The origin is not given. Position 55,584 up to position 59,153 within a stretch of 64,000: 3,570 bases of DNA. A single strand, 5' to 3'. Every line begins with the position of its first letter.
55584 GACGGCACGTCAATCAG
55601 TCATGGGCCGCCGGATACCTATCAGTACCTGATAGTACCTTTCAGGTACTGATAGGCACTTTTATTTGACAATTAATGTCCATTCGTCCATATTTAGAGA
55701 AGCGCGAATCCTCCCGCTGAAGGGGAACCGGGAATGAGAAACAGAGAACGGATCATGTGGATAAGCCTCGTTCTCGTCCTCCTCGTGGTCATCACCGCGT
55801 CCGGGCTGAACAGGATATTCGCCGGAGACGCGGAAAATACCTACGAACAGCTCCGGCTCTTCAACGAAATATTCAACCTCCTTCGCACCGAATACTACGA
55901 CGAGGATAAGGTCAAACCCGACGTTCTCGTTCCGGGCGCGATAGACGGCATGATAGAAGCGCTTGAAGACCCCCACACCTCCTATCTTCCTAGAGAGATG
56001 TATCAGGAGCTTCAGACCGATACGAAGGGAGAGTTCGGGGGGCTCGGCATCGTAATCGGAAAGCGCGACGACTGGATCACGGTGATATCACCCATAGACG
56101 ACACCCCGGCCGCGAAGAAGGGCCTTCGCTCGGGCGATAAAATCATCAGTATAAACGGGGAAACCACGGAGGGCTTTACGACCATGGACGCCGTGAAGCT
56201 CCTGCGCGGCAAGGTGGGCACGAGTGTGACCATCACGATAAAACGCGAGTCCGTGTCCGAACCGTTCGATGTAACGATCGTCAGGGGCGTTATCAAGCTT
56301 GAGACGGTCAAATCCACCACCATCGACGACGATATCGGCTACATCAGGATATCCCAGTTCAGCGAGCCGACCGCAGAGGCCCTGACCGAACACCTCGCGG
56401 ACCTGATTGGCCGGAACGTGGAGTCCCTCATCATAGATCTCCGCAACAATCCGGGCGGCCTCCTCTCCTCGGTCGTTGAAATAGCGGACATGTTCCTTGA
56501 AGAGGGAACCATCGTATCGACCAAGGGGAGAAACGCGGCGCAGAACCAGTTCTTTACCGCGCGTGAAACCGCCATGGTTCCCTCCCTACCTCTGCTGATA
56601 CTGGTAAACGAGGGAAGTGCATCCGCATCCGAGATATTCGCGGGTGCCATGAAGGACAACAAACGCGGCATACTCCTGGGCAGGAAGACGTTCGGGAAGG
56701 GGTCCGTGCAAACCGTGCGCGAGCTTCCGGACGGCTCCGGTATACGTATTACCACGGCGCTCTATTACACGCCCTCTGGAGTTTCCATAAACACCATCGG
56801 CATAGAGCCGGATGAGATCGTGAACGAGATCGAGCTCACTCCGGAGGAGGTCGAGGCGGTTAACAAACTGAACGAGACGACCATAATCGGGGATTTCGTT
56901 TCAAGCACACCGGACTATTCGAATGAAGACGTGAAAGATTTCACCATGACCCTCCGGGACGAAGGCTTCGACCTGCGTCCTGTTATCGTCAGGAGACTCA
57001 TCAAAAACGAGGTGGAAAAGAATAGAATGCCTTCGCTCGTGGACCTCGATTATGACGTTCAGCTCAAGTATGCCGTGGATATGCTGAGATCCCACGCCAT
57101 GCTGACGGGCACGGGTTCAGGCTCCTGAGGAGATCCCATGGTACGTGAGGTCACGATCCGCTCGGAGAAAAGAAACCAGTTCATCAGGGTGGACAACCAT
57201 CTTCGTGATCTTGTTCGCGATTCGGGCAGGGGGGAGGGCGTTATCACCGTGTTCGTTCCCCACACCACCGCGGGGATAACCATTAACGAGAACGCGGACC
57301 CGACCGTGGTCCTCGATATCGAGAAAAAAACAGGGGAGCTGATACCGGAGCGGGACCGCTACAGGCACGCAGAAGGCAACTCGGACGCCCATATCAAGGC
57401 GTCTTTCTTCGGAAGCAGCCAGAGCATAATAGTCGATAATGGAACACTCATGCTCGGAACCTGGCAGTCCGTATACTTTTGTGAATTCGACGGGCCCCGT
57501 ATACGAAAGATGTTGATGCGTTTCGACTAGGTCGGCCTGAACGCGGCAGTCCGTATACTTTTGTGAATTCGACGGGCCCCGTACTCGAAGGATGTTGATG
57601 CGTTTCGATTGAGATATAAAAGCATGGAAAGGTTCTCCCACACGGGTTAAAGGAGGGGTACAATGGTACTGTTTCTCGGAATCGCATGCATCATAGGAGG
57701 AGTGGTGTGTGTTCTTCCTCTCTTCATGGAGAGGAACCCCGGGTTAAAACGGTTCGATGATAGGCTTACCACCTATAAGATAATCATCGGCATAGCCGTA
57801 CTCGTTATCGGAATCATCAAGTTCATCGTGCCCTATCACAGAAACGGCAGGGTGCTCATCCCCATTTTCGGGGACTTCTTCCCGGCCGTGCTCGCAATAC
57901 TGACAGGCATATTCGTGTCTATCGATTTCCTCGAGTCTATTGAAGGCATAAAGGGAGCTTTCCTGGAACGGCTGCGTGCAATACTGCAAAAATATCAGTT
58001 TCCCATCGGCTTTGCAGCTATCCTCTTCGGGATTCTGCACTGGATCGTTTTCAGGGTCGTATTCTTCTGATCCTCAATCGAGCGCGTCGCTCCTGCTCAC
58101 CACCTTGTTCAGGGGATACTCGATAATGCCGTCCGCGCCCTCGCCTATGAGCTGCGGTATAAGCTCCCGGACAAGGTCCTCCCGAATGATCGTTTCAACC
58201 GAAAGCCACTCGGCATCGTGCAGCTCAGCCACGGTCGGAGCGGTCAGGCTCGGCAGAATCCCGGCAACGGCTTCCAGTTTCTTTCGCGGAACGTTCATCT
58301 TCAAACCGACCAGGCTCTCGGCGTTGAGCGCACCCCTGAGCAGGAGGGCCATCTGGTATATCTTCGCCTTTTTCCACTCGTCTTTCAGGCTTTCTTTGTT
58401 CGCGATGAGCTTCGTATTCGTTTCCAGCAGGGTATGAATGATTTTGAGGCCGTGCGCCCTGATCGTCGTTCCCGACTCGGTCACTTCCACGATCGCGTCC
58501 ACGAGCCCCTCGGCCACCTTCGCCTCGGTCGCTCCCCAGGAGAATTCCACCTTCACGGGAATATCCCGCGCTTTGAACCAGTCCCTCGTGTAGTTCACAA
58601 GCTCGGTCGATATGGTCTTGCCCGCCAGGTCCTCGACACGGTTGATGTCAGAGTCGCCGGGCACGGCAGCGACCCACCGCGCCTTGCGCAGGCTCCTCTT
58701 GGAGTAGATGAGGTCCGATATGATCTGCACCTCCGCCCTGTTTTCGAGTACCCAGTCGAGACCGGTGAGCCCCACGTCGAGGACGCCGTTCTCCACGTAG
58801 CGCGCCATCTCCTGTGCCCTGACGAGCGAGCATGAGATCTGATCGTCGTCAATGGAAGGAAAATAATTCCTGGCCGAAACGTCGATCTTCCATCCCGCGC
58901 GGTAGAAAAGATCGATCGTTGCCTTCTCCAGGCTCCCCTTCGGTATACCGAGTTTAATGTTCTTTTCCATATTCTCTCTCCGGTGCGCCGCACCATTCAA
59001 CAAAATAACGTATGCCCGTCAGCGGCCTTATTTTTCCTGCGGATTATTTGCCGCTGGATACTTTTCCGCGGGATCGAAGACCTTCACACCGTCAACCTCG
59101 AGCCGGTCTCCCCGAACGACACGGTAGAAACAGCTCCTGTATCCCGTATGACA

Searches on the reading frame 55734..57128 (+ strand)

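Call 49: search_protein_families(library=pfam, proteins=[window:55734-57128:+], max_evalue=0.0001)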
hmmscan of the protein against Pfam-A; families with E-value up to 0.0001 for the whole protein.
window:55734-57128:+ (464 aa): 5 families
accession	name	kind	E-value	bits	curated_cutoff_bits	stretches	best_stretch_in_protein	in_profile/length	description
PF03572.23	Peptidase_S41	-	4.4e-60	202.5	24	1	200-362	1-164/165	Peptidase family S41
PF00595.29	PDZ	-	2.7e-13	50.5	23.2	1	100-169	8-80/81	PDZ domain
PF13180.12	PDZ_2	-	3.5e-13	50.1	27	1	102-181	1-79/80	PDZ domain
PF17820.7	PDZ_6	-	1.5e-12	47.5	27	1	118-171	3-54/54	PDZ domain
PF22694.1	CtpB_N-like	-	2e-08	35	27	1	34-88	32-84/85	Activating protease CtpB N-terminal domain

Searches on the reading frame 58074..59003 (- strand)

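Call 49: search_protein_families(library=pfam, proteins=[window:58074-59003:-], max_evalue=0.0001)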
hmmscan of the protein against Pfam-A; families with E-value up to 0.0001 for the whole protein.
window:58074-59003:- (309 aa): 2 families
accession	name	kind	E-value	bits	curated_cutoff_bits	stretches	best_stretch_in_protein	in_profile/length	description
PF01634.23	HisG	-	2.1e-43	148.4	25.5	1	62-222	1-156/158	ATP phosphoribosyltransferase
PF08029.16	HisG_C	-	1.3e-22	80.1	23.5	1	228-300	1-73/73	HisG, C-terminal domain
